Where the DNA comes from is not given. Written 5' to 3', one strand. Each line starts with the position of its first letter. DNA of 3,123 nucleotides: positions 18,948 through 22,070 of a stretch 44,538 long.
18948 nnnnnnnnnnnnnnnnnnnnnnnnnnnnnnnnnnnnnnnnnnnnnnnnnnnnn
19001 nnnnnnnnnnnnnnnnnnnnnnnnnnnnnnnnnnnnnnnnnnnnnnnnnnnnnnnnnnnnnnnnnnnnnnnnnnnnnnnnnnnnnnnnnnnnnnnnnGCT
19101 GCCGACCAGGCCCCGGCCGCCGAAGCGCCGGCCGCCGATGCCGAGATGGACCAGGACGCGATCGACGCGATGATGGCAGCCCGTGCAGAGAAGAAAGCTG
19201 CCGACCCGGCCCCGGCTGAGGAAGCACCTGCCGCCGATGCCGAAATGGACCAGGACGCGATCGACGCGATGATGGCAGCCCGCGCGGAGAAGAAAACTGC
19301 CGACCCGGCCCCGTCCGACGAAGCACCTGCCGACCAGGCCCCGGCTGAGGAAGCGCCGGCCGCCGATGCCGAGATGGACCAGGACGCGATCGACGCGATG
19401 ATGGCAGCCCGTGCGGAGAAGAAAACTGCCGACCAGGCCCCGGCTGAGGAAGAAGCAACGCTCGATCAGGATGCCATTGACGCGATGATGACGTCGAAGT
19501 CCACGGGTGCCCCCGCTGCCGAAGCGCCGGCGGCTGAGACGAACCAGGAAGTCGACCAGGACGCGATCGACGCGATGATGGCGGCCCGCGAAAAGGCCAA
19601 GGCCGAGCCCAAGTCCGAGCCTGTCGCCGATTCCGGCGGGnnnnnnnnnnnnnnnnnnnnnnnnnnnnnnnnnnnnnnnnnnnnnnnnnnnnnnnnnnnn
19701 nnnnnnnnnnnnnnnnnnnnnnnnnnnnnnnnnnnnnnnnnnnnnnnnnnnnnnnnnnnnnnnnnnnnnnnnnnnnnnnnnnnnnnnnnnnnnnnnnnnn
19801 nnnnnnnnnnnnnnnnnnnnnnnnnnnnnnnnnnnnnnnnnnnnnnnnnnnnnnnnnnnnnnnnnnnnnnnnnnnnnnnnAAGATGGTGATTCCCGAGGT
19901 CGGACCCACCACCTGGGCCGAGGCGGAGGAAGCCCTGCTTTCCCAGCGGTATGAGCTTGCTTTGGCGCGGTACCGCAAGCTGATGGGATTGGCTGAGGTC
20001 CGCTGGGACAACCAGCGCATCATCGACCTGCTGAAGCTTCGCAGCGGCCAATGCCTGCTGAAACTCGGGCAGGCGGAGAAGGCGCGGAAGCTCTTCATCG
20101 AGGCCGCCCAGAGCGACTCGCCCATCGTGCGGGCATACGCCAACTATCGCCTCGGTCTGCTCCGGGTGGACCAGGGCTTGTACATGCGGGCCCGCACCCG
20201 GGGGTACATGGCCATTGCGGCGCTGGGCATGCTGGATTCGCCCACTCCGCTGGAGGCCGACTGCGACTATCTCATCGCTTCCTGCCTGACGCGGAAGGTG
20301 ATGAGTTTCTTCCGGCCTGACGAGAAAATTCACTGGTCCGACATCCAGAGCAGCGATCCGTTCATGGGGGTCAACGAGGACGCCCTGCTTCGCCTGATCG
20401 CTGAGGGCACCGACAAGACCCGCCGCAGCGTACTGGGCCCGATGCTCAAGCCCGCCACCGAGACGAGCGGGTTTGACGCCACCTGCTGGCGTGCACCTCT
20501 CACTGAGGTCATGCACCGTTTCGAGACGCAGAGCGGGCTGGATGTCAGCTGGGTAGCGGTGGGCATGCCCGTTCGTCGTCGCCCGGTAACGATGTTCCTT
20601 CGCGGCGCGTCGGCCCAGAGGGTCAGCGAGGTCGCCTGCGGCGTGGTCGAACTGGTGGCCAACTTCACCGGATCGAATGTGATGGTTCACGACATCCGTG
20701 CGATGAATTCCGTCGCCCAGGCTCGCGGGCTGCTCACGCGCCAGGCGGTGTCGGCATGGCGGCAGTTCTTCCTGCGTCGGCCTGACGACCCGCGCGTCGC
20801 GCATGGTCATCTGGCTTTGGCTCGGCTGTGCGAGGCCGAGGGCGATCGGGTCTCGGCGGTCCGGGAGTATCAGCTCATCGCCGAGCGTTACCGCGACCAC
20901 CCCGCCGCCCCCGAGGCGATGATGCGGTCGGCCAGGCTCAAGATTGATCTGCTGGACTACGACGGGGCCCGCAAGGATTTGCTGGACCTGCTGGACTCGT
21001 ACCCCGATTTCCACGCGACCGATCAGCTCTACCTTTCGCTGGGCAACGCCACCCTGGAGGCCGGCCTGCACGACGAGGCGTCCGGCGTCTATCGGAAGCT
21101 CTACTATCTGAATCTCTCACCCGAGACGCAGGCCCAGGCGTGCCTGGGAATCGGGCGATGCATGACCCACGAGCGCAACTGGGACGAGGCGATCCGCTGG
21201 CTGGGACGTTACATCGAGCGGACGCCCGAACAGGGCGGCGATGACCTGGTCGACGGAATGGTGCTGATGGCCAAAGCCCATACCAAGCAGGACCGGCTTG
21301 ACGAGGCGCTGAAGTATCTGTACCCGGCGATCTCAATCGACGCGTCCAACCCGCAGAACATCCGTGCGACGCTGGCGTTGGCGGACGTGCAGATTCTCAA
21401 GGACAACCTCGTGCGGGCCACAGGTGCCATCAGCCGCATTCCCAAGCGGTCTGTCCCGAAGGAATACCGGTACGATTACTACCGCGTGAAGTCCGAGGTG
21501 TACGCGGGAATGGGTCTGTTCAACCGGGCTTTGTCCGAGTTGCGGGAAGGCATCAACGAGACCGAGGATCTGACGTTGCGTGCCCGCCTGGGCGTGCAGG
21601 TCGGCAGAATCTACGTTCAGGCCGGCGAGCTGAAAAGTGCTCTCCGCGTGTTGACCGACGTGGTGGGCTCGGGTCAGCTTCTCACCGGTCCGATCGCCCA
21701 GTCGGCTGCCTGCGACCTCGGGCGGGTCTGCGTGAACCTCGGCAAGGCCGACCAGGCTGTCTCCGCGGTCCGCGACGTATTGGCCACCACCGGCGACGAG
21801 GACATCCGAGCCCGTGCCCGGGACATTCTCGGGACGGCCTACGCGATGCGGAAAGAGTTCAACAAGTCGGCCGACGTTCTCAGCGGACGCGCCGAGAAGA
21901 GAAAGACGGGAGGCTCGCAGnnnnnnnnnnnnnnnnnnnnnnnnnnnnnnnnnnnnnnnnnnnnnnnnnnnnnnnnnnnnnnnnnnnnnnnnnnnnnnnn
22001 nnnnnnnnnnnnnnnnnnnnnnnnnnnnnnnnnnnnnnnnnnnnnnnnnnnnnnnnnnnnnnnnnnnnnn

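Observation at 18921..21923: Operon-leading 1000-aa bitopic protein carrying five tandem FliM-N-terminus-like '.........' peptides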

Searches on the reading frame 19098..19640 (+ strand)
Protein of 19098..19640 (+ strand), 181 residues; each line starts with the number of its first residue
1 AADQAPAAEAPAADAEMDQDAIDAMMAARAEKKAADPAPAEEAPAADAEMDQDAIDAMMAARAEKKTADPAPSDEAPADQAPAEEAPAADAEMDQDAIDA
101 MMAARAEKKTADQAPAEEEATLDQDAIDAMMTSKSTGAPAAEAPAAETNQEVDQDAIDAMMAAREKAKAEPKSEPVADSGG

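Call 43: search_protein_representatives(protein=window:19098-19640:+)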
Query: 181 residues. Proteins with E-value up to 0.001 (for the whole library): 13; up to 1e-10: 2; up to 1e-30: 0. The best 13 are listed.
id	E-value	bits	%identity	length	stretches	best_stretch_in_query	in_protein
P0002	1.3e-29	119.8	64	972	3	12-78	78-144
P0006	2.4e-15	73.6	50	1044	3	34-178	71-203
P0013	2.0e-10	57.6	32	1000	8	16-172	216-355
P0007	2.4e-09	54.1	53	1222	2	9-157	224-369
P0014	1.4e-08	51.6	31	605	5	8-165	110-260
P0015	4.4e-08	50.0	42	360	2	50-181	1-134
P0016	2.0e-07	47.9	48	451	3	3-114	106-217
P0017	4.9e-07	46.6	35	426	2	9-161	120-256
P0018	1.4e-06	45.1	41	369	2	31-141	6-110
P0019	7.0e-06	42.8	37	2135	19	110-157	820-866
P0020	2.1e-05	41.3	36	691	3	54-165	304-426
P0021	1.6e-04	38.4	37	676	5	41-117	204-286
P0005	2.1e-04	38.0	46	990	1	10-168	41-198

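Call 78: find_encoding_contigs(protein=P0021, flank=8000, max_places=1)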
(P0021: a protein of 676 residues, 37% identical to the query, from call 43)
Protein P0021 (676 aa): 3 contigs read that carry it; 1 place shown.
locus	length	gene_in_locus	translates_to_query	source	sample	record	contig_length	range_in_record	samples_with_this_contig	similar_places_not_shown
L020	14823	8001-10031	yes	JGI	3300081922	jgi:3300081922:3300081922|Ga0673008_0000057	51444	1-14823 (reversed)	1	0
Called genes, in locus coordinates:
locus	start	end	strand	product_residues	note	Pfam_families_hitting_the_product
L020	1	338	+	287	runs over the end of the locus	-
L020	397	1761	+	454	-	PF00171:Aldedh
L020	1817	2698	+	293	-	-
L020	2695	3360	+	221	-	PF00731:AIRC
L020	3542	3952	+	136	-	PF04342:DMT_6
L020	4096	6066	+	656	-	PF09423:PhoD (weak)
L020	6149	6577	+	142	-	-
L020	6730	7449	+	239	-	PF00072:Response_reg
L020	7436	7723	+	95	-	-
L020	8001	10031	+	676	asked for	-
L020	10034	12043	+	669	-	PF07660:STN (faint)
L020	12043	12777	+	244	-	-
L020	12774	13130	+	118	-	-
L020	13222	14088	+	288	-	PF20560:MotA_N, PF01618:MotA_ExbB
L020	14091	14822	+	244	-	?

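Call 79: search_protein_families(library=pfam, max_evalue=0.05, proteins=[L020:10034-12040:+, L020:12043-12774:+, L020:12774-13127:+, L020:13222-14085:+, L020:14091-14822:+, L020:6730-7446:+, L020:7436-7720:+])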
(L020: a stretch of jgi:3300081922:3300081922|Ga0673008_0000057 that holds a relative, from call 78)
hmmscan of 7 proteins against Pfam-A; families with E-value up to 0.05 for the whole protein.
L020:10034-12040:+ (669 aa): 8 families
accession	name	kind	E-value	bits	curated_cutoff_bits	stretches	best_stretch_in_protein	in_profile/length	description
PF07660.19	STN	-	1.4e-05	25.2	28.4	1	169-206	9-46/52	Secretin and TonB N terminus short domain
PF14559.12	TPR_19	-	6e-05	23.7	25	0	350-405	7-55/68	Tetratricopeptide repeat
PF13432.12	TPR_16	-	0.00019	22.2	32.7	1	380-436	2-56/65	Tetratricopeptide repeat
PF07719.23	TPR_2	-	0.00055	20.3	27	0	643-665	3-25/34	Tetratricopeptide repeat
PF13424.12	TPR_12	-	0.0017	18.9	30.1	0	643-665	47-69/77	Tetratricopeptide repeat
PF13174.12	TPR_6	-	0.0045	18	26.3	0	247-273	1-27/33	Tetratricopeptide repeat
PF00515.34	TPR_1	-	0.0073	16.5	27.8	0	645-665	5-25/34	Tetratricopeptide repeat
PF12895.13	ANAPC3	-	0.038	14.7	27.2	0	231-272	7-49/82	Anaphase-promoting complex, cyclosome, subunit 3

L020:12043-12774:+ (244 aa): 0 families

L020:12774-13127:+ (118 aa): 0 families

L020:13222-14085:+ (288 aa): 2 families
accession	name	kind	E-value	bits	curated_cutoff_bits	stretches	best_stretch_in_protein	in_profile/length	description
PF20560.3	MotA_N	-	1.6e-18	67.1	27.3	1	4-94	1-91/91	Motility protein A N-terminal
PF01618.21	MotA_ExbB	-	6.5e-15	55.5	22.9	1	126-235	9-121/127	MotA/TolQ/ExbB proton channel family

L020:14091-14822:+ (244 aa): 2 families
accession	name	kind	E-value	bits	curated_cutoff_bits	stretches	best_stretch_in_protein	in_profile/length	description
PF13677.11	MotB_plug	-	3.6e-17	62.1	24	1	13-63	3-57/58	Membrane MotB of proton-channel complex MotA/MotB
PF00691.25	OmpA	-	1.3e-08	35.5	27.2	1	150-221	1-72/98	OmpA family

L020:6730-7446:+ (239 aa): 1 family
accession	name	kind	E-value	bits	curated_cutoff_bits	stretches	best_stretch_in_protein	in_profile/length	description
PF00072.30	Response_reg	-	1.4e-17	64.3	30.2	1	3-107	1-110/111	Response regulator receiver domain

L020:7436-7720:+ (95 aa): 0 families

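Call 80: find_encoding_contigs(protein=P0018, flank=8000, max_places=2)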
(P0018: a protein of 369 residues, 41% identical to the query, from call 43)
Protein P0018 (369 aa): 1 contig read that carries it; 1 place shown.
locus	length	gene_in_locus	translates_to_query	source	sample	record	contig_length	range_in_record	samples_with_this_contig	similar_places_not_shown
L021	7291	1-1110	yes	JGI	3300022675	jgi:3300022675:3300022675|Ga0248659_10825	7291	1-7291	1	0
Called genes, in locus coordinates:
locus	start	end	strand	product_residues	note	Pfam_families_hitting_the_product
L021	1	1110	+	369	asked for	?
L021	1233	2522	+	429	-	PF00070:Pyr_redox (faint), PF00743:FMO-like, PF01266:DAO (faint), PF07992:Pyr_redox_2, PF12831:FAD_oxidored (faint), PF13450:NAD_binding_8 (weak), PF13738:Pyr_redox_3, PF13434:Lys_Orn_oxgnase (weak), +1 more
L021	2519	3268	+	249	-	PF00561:Abhydrolase_1, PF12146:Hydrolase_4, PF12697:Abhydrolase_6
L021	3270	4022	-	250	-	PF01497:Peripla_BP_2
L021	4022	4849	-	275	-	PF14371:DUF4412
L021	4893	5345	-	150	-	PF03061:4HBT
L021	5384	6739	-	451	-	-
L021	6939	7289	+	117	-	?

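Call 86: find_encoding_contigs(protein=P0014, flank=8000, max_places=1)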
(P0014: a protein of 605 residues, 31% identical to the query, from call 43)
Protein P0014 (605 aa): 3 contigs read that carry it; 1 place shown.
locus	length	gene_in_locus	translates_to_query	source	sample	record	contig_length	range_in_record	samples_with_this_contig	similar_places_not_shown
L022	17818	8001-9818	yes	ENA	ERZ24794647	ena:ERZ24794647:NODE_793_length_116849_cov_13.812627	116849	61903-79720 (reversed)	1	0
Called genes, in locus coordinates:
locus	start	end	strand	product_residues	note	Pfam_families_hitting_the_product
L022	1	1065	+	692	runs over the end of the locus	PF00009:GTP_EFTU, PF03144:GTP_EFTU_D2, PF22042:EF-G_D2, PF14492:EFG_III, PF16658:RF3_C (weak), PF03764:EFG_IV, PF00679:EFG_C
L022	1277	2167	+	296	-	-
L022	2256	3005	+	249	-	-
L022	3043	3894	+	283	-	-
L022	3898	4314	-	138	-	-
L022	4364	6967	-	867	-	PF01663:Phosphodiest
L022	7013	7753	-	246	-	PF04445:SAM_MT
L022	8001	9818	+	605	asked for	PF01052:FliMN_C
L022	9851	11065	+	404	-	PF01464:SLT, PF01476:LysM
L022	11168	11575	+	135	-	PF00293:NUDIX, PF14815:NUDIX_4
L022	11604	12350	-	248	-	PF13646:HEAT_2 (faint)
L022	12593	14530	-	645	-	PF02743:dCache_1 (faint), PF00672:HAMP, PF00512:HisKA (weak), PF02518:HATPase_c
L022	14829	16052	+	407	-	PF00180:Iso_dh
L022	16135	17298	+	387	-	PF08442:ATP-grasp_2, PF13549:ATP-grasp_5, PF24948:Citrate_synth_N, PF00549:Ligase_CoA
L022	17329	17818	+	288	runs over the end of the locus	PF02629:CoA_binding, PF13380:CoA_binding_2 (faint), PF00549:Ligase_CoA, PF13607:Succ_CoA_lig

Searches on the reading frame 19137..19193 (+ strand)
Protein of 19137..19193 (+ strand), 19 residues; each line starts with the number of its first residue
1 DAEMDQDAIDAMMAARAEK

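Call 69: search_solved_structures(query=A2, max_evalue=10, show_alignments=5)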
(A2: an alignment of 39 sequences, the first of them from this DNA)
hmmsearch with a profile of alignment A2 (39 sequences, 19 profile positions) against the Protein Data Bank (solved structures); distinct sequences matched with E-value up to 10: 4.
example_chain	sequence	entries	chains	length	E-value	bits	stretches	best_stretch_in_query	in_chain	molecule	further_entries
8umd_C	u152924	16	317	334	0.35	14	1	4-15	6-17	Flagellar motor switch protein FliM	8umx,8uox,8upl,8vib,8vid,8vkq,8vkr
7e2q_A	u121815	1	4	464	0.84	12.8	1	5-17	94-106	Enolase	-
3rxy_A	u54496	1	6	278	1.7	11.8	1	6-13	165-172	NIF3 protein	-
7veb_a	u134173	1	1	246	2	11.6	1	2-13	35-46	Phycobilisome rod-core linker polypeptide CpcG2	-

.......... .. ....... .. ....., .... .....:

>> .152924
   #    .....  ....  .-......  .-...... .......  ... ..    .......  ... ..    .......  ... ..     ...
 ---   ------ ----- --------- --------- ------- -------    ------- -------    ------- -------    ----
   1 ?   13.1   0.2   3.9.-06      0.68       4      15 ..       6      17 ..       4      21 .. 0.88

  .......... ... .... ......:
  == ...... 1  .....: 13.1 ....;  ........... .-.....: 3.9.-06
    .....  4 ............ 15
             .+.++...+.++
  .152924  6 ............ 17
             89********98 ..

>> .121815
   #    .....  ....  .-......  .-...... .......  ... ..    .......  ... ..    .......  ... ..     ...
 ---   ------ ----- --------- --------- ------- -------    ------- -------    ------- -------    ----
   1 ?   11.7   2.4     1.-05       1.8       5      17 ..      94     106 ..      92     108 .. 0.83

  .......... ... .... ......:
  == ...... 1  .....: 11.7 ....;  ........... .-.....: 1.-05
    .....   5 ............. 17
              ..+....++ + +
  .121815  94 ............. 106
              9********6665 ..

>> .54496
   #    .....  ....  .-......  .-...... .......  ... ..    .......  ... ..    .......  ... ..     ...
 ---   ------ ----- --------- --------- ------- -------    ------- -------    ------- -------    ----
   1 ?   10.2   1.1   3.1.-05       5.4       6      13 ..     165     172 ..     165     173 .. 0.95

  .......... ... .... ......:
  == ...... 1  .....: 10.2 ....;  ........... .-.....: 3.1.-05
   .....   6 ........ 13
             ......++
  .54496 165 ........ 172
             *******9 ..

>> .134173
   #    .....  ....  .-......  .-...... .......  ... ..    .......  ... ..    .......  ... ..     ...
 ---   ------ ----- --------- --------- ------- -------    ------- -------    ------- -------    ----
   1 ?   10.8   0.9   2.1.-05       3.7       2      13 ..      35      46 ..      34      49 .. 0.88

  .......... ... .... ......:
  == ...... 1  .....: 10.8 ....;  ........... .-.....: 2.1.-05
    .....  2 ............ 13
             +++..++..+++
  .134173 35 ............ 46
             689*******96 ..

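Call 71: search_solved_structures(query=A5, max_evalue=10, show_alignments=3)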
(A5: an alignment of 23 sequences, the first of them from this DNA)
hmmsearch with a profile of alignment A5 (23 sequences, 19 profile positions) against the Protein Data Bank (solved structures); distinct sequences matched with E-value up to 10: 1.
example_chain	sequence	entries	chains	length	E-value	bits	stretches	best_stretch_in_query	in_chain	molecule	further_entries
7u37_A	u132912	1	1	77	2.2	11.3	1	7-14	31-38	Ferrous iron transport protein C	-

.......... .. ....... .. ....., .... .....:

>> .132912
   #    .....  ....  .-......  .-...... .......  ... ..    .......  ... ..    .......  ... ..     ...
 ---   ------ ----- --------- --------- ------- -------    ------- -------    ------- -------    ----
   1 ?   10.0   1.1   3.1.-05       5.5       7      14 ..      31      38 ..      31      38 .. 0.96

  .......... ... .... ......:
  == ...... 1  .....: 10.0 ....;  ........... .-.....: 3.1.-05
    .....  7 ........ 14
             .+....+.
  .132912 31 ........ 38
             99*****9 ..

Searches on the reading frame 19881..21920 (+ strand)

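Call 41: search_protein_families(library=ncbifam, max_evalue=10, proteins=[window:19881-21920:+])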
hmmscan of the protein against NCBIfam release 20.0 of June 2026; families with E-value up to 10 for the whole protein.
window:19881-21920:+ (680 aa): 20 families
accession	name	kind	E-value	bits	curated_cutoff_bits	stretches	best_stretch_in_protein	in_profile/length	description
NF008757.0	PRK11788.1-5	equivalog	1e-16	61.1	363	2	381-524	107-244/388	lipopolysaccharide assembly protein LapB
TIGR02795.1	tol_pal_ybgF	equivalog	1.3e-16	61.3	90.1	2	288-380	20-112/119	tol-pal system protein YbgF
NF052312.1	T9SS_PorW_SprE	equivalog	8.7e-15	54.4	250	4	503-594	150-242/716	type IX secretion system periplasmic lipoprotein PorW/SprE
NF040959.1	MamA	equivalog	3.5e-12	46.2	200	5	568-675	37-136/204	magnetosome protein MamA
TIGR02917.1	PEP_TPR_lipo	equivalog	2.4e-10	39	312.2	3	339-511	154-720/899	XrtA/PEP-CTERM system TPR-repeat protein PrsT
NF008755.0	PRK11788.1-3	equivalog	2.4e-09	37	430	2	381-523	108-243/388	lipopolysaccharide assembly protein LapB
TIGR03302.1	OM_YfiO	subfamily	5.9e-07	29.2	81.4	2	321-392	47-118/239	outer membrane protein assembly factor BamD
TIGR03504.1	FimV_Cterm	subfamily_domain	1.1e-06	28.5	30.65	2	612-651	4-42/44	FimV/HubP family polar landmark protein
TIGR02521.1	type_IV_pilW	equivalog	1.4e-06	28.1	154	2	468-524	146-199/234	type IV pilus biogenesis/stability protein PilW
TIGR02552.1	LcrH_SycD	equivalog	3.3e-06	26.9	104.8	2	390-439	27-73/136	SycD/LcrH family type III secretion system chaperone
NF008756.0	PRK11788.1-4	equivalog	3.3e-06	26.4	474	1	387-523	113-243/389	lipopolysaccharide assembly protein LapB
NF008753.0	PRK11788.1-1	equivalog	3.6e-05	23.1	395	2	387-520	113-240/389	lipopolysaccharide assembly protein LapB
NF047558.1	TPR_END_plus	domain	7.9e-05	22.5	32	1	464-493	6-35/56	TPR end-of-group domain-containing protein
NF053779.1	BT3442_fam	equivalog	7.9e-05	21.5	940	2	468-560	233-320/563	BT3442 family protein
NF033762.1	social_mot_Tgl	equivalog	0.0003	20.2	225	2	309-407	33-126/252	social motility TPR repeat lipoprotein Tgl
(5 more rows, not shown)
